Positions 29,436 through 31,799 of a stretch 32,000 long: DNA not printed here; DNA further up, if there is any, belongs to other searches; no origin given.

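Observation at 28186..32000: Compact operon: radical-SAM activase, 688-aa glycyl radical enzyme, MFS sugar porter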

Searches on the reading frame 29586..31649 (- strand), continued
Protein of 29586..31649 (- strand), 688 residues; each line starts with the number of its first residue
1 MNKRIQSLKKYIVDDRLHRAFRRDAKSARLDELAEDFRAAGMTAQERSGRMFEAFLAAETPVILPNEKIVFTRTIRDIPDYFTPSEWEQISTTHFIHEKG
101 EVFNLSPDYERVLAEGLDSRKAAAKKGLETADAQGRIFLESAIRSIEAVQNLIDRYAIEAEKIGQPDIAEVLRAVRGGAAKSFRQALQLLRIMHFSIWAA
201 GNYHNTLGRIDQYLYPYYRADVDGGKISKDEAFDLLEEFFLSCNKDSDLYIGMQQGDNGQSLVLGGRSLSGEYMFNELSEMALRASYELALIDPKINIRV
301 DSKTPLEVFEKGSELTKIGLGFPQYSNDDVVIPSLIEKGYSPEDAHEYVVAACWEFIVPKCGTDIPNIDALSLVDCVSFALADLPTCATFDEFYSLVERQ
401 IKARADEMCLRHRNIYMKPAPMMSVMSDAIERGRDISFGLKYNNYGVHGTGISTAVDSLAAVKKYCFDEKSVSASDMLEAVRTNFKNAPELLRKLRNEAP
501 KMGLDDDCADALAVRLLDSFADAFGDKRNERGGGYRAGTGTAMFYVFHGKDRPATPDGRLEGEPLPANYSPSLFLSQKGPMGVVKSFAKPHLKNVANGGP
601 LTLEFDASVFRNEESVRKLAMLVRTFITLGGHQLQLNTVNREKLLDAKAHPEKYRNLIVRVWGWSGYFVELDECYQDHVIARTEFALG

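Call 48: find_homologous_proteins(query=L080:10001-12064:+)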
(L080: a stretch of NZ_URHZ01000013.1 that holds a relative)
Query L080:10001-12064:+ (688 aa): 7842 proteins with E <= 0.001 among 8000 candidates; the best 120 are listed.
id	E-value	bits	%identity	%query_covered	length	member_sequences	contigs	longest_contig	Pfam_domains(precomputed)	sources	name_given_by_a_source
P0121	0.0e+0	1589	100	100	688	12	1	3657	PF02901.21,PF01228.27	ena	-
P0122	0.0e+0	1566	98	100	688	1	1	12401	PF02901.21,PF01228.27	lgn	-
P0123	0.0e+0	1565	98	100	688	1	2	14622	PF02901.21,PF01228.27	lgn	-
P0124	0.0e+0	1540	96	100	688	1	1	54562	PF02901.21,PF01228.27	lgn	-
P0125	0.0e+0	1538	96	100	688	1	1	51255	PF02901.21,PF01228.27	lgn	-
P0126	0.0e+0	1536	96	100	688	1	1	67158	PF02901.21,PF01228.27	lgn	-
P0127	0.0e+0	1536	96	100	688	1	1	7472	PF02901.21,PF01228.27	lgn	-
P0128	0.0e+0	1535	96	100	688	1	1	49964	PF02901.21,PF01228.27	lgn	-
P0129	0.0e+0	1534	96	100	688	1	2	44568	PF02901.21,PF01228.27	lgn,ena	-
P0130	0.0e+0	1532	96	100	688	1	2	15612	PF02901.21,PF01228.27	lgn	-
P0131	0.0e+0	1531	96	100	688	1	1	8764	PF02901.21,PF01228.27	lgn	-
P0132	0.0e+0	1530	96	100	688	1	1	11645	PF02901.21,PF01228.27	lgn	-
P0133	0.0e+0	1530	96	100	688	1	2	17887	PF02901.21,PF01228.27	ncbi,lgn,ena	-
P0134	0.0e+0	1529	96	100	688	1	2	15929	PF02901.21,PF01228.27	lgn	-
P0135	0.0e+0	1529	96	100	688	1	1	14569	PF02901.21,PF01228.27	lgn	-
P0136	0.0e+0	1515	94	100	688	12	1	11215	PF02901.21,PF01228.27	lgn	-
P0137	0.0e+0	1379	85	100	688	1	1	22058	PF02901.21,PF01228.27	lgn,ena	-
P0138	0.0e+0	1337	82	100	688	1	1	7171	PF02901.21,PF01228.27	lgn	-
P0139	0.0e+0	1311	80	100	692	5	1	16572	PF02901.21,PF01228.27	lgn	-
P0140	0.0e+0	1288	79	100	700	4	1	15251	PF02901.21,PF01228.27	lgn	-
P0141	0.0e+0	1282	80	100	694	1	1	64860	PF02901.21,PF01228.27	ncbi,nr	ncbi:MAG: pyruvate formate lyase family protein [Lachnospiraceae bacterium]|nr:pyruvate formate lyas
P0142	0.0e+0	1271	79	100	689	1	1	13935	PF02901.21,PF01228.27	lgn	-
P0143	0.0e+0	1270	79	100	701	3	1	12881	PF02901.21,PF01228.27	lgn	-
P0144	0.0e+0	1265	79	100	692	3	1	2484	PF02901.21,PF01228.27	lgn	-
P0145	0.0e+0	1254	76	100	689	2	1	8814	PF02901.21,PF01228.27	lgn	-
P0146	0.0e+0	1240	76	100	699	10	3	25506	PF02901.21,PF01228.27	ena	-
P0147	0.0e+0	1236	76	100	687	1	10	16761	PF02901.21,PF01228.27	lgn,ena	-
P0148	0.0e+0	1226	75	100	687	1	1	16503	PF02901.21,PF01228.27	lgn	-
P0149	0.0e+0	1224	77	100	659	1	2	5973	PF02901.21,PF01228.27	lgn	-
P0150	0.0e+0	1215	74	100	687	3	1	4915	PF02901.21,PF01228.27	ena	-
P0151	0.0e+0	1196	73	100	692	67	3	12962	PF02901.21,PF01228.27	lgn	-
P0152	0.0e+0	1178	72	100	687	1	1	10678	PF02901.21,PF01228.27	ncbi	-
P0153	0.0e+0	1177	73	100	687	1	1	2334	PF02901.21,PF01228.27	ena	-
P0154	0.0e+0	1176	78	92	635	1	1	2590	PF02901.21,PF01228.27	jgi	-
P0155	0.0e+0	1175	72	100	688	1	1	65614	PF02901.21,PF01228.27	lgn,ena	-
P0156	0.0e+0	1164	70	100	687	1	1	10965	PF02901.21,PF01228.27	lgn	-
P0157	0.0e+0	1164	72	100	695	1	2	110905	PF02901.21,PF01228.27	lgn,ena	-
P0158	0.0e+0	1163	72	100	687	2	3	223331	PF02901.21,PF01228.27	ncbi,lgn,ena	-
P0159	0.0e+0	1163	71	100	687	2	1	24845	PF02901.21,PF01228.27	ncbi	-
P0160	0.0e+0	1161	70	100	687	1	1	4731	PF02901.21,PF01228.27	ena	-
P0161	0.0e+0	1159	72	100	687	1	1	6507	PF02901.21,PF01228.27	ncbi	-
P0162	0.0e+0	1159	70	100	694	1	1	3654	PF02901.21,PF01228.27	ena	-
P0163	0.0e+0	1158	71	100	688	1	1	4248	PF02901.21,PF01228.27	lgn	-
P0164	0.0e+0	1158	71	100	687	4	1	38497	PF02901.21,PF01228.27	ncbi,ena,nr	ncbi:MAG: hypothetical protein IJI07_10010 [Flexilinea sp.]|nr:hypothetical protein [Flexilinea sp.]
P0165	0.0e+0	1156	71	100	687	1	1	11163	PF02901.21,PF01228.27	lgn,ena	-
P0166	0.0e+0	1154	71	100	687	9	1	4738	PF02901.21,PF01228.27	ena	-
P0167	0.0e+0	1152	70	100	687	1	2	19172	PF02901.21,PF01228.27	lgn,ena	-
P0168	0.0e+0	1151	71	100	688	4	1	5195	PF02901.21,PF01228.27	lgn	-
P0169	0.0e+0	1149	70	100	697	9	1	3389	PF02901.21,PF01228.27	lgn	-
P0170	0.0e+0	1148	70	100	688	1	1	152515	PF02901.21,PF01228.27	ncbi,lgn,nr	ncbi:MAG: pyruvate formate lyase family protein [Lachnospiraceae bacterium]|nr:pyruvate formate lyas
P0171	0.0e+0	1146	71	100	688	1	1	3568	PF02901.21,PF01228.27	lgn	-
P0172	0.0e+0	1146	69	100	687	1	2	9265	PF02901.21,PF01228.27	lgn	-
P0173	0.0e+0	1145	69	100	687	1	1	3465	PF02901.21,PF01228.27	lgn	-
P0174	0.0e+0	1145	70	100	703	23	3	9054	PF02901.21,PF01228.27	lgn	-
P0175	0.0e+0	1144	69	100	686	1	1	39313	PF02901.21,PF01228.27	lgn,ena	-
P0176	0.0e+0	1143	69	100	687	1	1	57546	PF02901.21,PF01228.27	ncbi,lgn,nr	ncbi:MAG: pyruvate formate lyase family protein [Eubacteriales bacterium]|nr:pyruvate formate lyase 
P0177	0.0e+0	1143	70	100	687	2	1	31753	PF02901.21,PF01228.27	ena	-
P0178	0.0e+0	1141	69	100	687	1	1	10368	PF02901.21,PF01228.27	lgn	-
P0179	0.0e+0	1140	70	100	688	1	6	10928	PF02901.21,PF01228.27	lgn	-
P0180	0.0e+0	1139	69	100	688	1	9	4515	PF02901.21,PF01228.27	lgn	-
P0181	0.0e+0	1139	69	100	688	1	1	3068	PF02901.21,PF01228.27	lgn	-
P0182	0.0e+0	1139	69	100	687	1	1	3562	PF02901.21,PF01228.27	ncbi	-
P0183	0.0e+0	1138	70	100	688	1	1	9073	PF02901.21,PF01228.27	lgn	-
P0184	0.0e+0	1138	69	100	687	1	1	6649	PF02901.21,PF01228.27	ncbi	-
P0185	0.0e+0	1137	69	100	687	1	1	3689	PF02901.21,PF01228.27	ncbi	-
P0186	0.0e+0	1137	69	100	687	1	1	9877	PF02901.21,PF01228.27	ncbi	-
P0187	0.0e+0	1137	69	100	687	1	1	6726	PF02901.21,PF01228.27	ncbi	-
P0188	0.0e+0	1136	69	100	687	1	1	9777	PF02901.21,PF01228.27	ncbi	-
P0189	0.0e+0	1136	69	100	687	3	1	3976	PF02901.21,PF01228.27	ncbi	-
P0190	0.0e+0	1136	70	100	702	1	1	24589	PF02901.21,PF01228.27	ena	-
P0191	0.0e+0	1135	69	100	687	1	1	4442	PF02901.21,PF01228.27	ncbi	-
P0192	0.0e+0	1135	69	100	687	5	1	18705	PF02901.21,PF01228.27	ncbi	-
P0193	0.0e+0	1135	69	100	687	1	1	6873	PF02901.21,PF01228.27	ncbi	-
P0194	0.0e+0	1135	69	100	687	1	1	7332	PF02901.21,PF01228.27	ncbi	-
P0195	0.0e+0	1135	69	100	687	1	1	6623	PF02901.21,PF01228.27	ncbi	-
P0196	0.0e+0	1133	69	100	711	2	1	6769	PF02901.21,PF01228.27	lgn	-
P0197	0.0e+0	1132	69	100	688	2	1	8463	PF02901.21,PF01228.27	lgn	-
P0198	0.0e+0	1131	69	100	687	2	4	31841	PF02901.21,PF01228.27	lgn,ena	-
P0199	0.0e+0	1131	69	100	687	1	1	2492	PF02901.21,PF01228.27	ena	-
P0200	0.0e+0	1130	70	100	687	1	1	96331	PF02901.21,PF01228.27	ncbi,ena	-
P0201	0.0e+0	1130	69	100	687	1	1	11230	PF02901.21,PF01228.27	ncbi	-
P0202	0.0e+0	1130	69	100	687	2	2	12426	PF02901.21,PF01228.27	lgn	-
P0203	0.0e+0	1129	70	100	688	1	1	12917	PF02901.21,PF01228.27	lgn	-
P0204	0.0e+0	1127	70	100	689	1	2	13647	PF02901.21,PF01228.27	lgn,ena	-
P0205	0.0e+0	1126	70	100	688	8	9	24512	PF02901.21,PF01228.27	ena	-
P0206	0.0e+0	1125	67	100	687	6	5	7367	PF02901.21,PF01228.27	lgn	-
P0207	0.0e+0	1125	68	100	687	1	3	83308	PF02901.21,PF01228.27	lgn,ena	-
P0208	0.0e+0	1123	69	100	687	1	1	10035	PF02901.21,PF01228.27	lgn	-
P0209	0.0e+0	1121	69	100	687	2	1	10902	PF02901.21,PF01228.27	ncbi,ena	-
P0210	0.0e+0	1120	68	100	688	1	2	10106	PF02901.21,PF01228.27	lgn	-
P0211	0.0e+0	1119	69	100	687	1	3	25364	PF02901.21,PF01228.27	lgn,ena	-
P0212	0.0e+0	1118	68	100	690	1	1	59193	PF02901.21,PF01228.27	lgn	-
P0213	0.0e+0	1117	68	100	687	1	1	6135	PF02901.21,PF01228.27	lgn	-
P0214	0.0e+0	1111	69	100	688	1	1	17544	PF02901.21,PF01228.27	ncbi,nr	ncbi:MAG: pyruvate formate-lyase [Lachnospiraceae bacterium]|nr:pyruvate formate-lyase [Lachnospirac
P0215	0.0e+0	1111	68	100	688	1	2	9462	PF02901.21,PF01228.27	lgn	-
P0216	0.0e+0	1110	69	100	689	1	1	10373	PF02901.21,PF01228.27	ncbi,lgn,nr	ncbi:pyruvate formate-lyase [Spirochaetia bacterium]|nr:pyruvate formate-lyase [Spirochaetia bacteri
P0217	0.0e+0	1110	67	100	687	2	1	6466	PF02901.21,PF01228.27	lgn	-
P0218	0.0e+0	1109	68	100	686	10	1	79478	PF02901.21,PF01228.27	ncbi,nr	ncbi:MAG: pyruvate formate-lyase [Clostridia bacterium]|nr:pyruvate formate-lyase [Clostridia bacter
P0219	0.0e+0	1108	68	100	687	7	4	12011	PF02901.21,PF01228.27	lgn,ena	-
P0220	0.0e+0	1106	68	100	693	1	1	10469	PF02901.21,PF01228.27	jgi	jgi:formate C-acetyltransferase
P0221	0.0e+0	1104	69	100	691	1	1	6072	PF02901.21,PF01228.27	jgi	-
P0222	0.0e+0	1101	66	100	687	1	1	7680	PF02901.21,PF01228.27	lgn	-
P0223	0.0e+0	1101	67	100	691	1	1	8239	PF02901.21,PF01228.27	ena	-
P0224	0.0e+0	1100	68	100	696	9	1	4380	PF02901.21,PF01228.27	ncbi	-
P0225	0.0e+0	1099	67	100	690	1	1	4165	PF02901.21,PF01228.27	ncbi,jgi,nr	ncbi:MAG: hypothetical protein LBO80_06855 [Treponema sp.]|jgi:formate C-acetyltransferase|nr:hypoth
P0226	0.0e+0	1098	68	100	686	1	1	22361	PF02901.21,PF01228.27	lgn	-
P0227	0.0e+0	1097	67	100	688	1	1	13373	PF02901.21,PF01228.27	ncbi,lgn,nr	ncbi:pyruvate formate-lyase [Spirochaetia bacterium]|nr:pyruvate formate-lyase [Spirochaetia bacteri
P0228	0.0e+0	1097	67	100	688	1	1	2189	PF02901.21,PF01228.27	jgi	jgi:formate C-acetyltransferase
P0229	0.0e+0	1096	67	100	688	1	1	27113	PF02901.21,PF01228.27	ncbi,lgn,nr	ncbi:pyruvate formate-lyase [Spirochaetia bacterium]|nr:pyruvate formate-lyase [Spirochaetia bacteri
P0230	0.0e+0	1095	67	100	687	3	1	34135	PF02901.21,PF01228.27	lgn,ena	-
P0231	0.0e+0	1095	67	100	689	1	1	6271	PF02901.21,PF01228.27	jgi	jgi:formate C-acetyltransferase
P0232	0.0e+0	1094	67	100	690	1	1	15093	PF02901.21,PF01228.27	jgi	-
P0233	0.0e+0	1092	68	100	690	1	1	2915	PF02901.21,PF01228.27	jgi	jgi:formate C-acetyltransferase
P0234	0.0e+0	1092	66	100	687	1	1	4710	PF02901.21,PF01228.27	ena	-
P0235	0.0e+0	1092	68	100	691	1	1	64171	PF02901.21,PF01228.27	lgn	-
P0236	0.0e+0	1090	68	100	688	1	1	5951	PF02901.21,PF01228.27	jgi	jgi:formate C-acetyltransferase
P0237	0.0e+0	1089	67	100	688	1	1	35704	PF02901.21,PF01228.27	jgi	jgi:formate C-acetyltransferase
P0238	0.0e+0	1087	67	100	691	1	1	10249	PF02901.21,PF01228.27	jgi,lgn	jgi:formate C-acetyltransferase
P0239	0.0e+0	1085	67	100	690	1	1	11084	PF02901.21,PF01228.27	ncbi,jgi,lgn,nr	ncbi:MAG: hypothetical protein LBG07_05110 [Treponema sp.]|jgi:formate C-acetyltransferase|nr:hypoth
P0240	0.0e+0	1085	67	100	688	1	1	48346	PF02901.21,PF01228.27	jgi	jgi:pyruvate-formate lyase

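Call 49: find_encoding_contigs(protein=P0141, flank=9000, max_places=1)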
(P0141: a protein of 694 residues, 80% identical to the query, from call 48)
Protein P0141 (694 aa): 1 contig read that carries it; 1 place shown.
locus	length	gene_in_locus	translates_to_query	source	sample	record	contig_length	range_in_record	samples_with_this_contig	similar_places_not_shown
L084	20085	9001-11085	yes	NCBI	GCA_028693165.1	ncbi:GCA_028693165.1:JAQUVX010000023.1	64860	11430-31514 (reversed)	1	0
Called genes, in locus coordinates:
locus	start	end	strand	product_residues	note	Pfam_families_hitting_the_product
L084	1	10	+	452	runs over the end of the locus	PF01554:MatE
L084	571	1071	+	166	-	PF06177:QueT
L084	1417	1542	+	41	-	-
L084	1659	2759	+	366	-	PF00356:LacI, PF00532:Peripla_BP_1, PF13407:Peripla_BP_4, PF13377:Peripla_BP_3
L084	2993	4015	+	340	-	PF13458:Peripla_BP_6, PF00532:Peripla_BP_1, PF13407:Peripla_BP_4, PF13377:Peripla_BP_3 (weak)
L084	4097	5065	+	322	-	PF02653:BPD_transp_2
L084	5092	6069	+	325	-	PF02653:BPD_transp_2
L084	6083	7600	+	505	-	PF00005:ABC_tran, PF02463:SMC_N (faint), PF13304:AAA_21 (faint), PF00005:ABC_tran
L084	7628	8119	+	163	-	PF04115:Ureidogly_lyase, PF16161:DUF4867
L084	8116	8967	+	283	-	PF13353:Fer4_12, PF04055:Radical_SAM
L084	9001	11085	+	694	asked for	PF02901:PFL-like, PF01228:Gly_radical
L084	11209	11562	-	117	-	-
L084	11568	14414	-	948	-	PF00912:Transgly, PF00905:Transpeptidase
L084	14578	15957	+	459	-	PF01225:Mur_ligase, PF08245:Mur_ligase_M, PF02875:Mur_ligase_C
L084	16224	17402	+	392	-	-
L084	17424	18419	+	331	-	PF00308:Bac_DnaA, PF01695:IstB_IS21, PF00004:AAA (weak)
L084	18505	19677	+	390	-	PF13793:Pribosyltran_N, PF00156:Pribosyltran, PF14572:Pribosyl_synth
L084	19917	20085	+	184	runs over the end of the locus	PF10502:Peptidase_S26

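Call 50: find_encoding_contigs(protein=P0170, flank=9000, max_places=1)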
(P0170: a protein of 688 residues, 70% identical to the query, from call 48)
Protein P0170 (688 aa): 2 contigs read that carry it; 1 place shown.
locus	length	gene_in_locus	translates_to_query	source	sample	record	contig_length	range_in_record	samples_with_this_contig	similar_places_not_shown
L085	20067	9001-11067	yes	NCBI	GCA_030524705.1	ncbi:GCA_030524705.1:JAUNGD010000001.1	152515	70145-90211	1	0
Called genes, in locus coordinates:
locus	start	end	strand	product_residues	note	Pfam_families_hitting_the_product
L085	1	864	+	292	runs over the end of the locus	PF01430:HSP33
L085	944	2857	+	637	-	PF00795:CN_hydrolase, PF02540:NAD_synthase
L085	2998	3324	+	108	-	PF01909:NTP_transf_2, PF18765:Polbeta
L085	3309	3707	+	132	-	PF05168:HEPN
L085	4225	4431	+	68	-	-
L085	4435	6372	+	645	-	PF02824:TGS, PF07973:tRNA_SAD, PF00587:tRNA-synt_2b, PF03129:HGTP_anticodon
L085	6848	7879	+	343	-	PF00356:LacI, PF01381:HTH_3 (faint), PF00532:Peripla_BP_1, PF13407:Peripla_BP_4, PF13377:Peripla_BP_3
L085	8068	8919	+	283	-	PF13353:Fer4_12, PF04055:Radical_SAM, PF12838:Fer4_7 (faint)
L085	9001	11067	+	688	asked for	PF02901:PFL-like, PF01228:Gly_radical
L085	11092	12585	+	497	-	PF13476:AAA_23 (faint), PF00005:ABC_tran, PF13304:AAA_21 (faint), PF00005:ABC_tran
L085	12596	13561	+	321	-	PF02653:BPD_transp_2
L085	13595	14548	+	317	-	PF00532:Peripla_BP_1, PF13407:Peripla_BP_4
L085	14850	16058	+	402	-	PF15418:DUF4625 (faint), PF01835:MG2 (faint), PF10633:NPCBM_assoc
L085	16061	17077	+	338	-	PF00005:ABC_tran, PF13304:AAA_21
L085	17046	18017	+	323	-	PF12679:ABC2_membrane_2, PF12730:ABC2_membrane_4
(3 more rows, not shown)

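Call 51: find_encoding_contigs(protein=P0158, flank=9000, max_places=1)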
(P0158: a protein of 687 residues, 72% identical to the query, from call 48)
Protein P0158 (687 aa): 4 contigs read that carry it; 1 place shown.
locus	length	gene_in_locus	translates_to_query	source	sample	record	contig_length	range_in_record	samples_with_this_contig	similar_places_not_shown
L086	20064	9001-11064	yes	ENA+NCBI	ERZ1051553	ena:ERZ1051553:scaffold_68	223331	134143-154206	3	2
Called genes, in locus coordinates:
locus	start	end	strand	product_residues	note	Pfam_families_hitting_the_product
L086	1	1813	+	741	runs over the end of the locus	PF00270:DEAD, PF04851:ResIII (weak), PF00271:Helicase_C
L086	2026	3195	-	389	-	PF01676:Metalloenzyme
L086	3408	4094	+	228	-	PF11535:Calci_bind_CcbP (weak)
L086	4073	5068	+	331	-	PF01207:Dus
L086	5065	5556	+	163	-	-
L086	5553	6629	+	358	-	-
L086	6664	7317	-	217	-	PF01205:Impact_N, PF09186:DUF1949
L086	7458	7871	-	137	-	-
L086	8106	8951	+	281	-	PF13353:Fer4_12, PF04055:Radical_SAM, PF12838:Fer4_7 (faint), PF00037:Fer4 (faint), PF13237:Fer4_10 (faint)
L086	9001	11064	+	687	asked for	PF02901:PFL-like, PF01228:Gly_radical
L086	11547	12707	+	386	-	PF00990:GGDEF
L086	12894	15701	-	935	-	PF13520:AA_permease_2, PF00512:HisKA, PF02518:HATPase_c, PF00072:Response_reg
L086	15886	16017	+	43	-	-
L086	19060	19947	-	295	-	PF09707:Cas_Cas2CT1978, PF00929:RNase_T, PF13482:RNase_H_2 (faint), PF16473:Rv2179c-like (weak)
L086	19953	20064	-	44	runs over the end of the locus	-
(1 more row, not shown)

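Call 52: find_encoding_contigs(protein=P0229, flank=9000, max_places=1)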
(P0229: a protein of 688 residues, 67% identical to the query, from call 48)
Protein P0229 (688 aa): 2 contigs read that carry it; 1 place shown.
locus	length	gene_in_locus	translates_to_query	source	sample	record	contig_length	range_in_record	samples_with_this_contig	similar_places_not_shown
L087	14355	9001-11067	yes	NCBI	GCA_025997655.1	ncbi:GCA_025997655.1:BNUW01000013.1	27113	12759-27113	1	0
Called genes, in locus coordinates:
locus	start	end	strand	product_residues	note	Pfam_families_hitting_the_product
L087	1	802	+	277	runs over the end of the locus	PF07719:TPR_2 (faint), PF12895:ANAPC3 (faint)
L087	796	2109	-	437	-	PF05175:MTS, PF06325:PrmA (weak)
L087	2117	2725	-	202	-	PF08207:EFP_N, PF01132:EFP, PF09285:Elong-fact-P_C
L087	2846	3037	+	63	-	-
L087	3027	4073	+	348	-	PF00356:LacI, PF00532:Peripla_BP_1, PF13407:Peripla_BP_4, PF13377:Peripla_BP_3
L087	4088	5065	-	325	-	PF02653:BPD_transp_2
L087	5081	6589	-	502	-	PF00005:ABC_tran, PF13304:AAA_21 (faint), PF00005:ABC_tran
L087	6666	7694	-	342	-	PF00532:Peripla_BP_1, PF13407:Peripla_BP_4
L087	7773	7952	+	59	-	-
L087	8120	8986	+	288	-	PF13353:Fer4_12, PF12838:Fer4_7 (faint), PF12797:Fer4_2 (faint), PF13183:Fer4_8 (faint), PF13237:Fer4_10 (faint), PF00037:Fer4 (faint), PF12800:Fer4_4 (faint), PF04055:Radical_SAM, +1 more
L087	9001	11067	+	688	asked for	PF02901:PFL-like, PF01228:Gly_radical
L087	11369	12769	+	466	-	PF02952:Fucose_iso_C (weak)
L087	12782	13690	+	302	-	PF01116:F_bP_aldolase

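Call 53: find_encoding_contigs(protein=P0164, flank=9000, max_places=1)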
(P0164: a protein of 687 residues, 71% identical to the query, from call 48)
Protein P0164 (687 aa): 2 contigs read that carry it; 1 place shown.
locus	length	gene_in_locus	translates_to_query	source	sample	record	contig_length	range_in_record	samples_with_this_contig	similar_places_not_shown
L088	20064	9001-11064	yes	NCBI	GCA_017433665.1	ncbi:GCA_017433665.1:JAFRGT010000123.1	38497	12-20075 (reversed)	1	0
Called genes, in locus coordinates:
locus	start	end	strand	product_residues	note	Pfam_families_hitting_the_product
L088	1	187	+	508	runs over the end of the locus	PF00496:SBP_bac_5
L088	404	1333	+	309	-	PF19300:BPD_transp_1_N, PF00528:BPD_transp_1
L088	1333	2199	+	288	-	PF12911:OppC_N, PF00528:BPD_transp_1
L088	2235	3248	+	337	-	PF00005:ABC_tran, PF08352:oligo_HPY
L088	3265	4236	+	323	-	PF00005:ABC_tran, PF08352:oligo_HPY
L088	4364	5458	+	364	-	PF00266:Aminotran_5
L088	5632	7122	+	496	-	PF07364:DUF1485, PF07171:MlrC_C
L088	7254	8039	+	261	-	PF00795:CN_hydrolase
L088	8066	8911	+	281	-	PF13353:Fer4_12, PF04055:Radical_SAM, PF00037:Fer4 (faint), PF12797:Fer4_2 (faint), PF12837:Fer4_6 (faint), PF13237:Fer4_10 (faint)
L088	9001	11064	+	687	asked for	PF02901:PFL-like, PF01228:Gly_radical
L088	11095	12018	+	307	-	PF00294:PfkB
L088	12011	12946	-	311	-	PF00892:EamA, PF01757:Acyl_transf_3 (weak), PF00892:EamA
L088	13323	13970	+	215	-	PF00857:Isochorismatase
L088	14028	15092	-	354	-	PF02016:Peptidase_S66, PF17676:Peptidase_S66C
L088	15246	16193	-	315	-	PF00753:Lactamase_B (weak), PF12706:Lactamase_B_2 (weak)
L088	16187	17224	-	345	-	PF01370:Epimerase, PF13460:NAD_binding_10 (faint)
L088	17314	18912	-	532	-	PF00375:SDF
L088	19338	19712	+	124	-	PF06397:Desulfoferrod_N, PF01880:Desulfoferrodox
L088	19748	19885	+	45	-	PF00301:Rubredoxin, PF21349:RUBY_RBDX (weak)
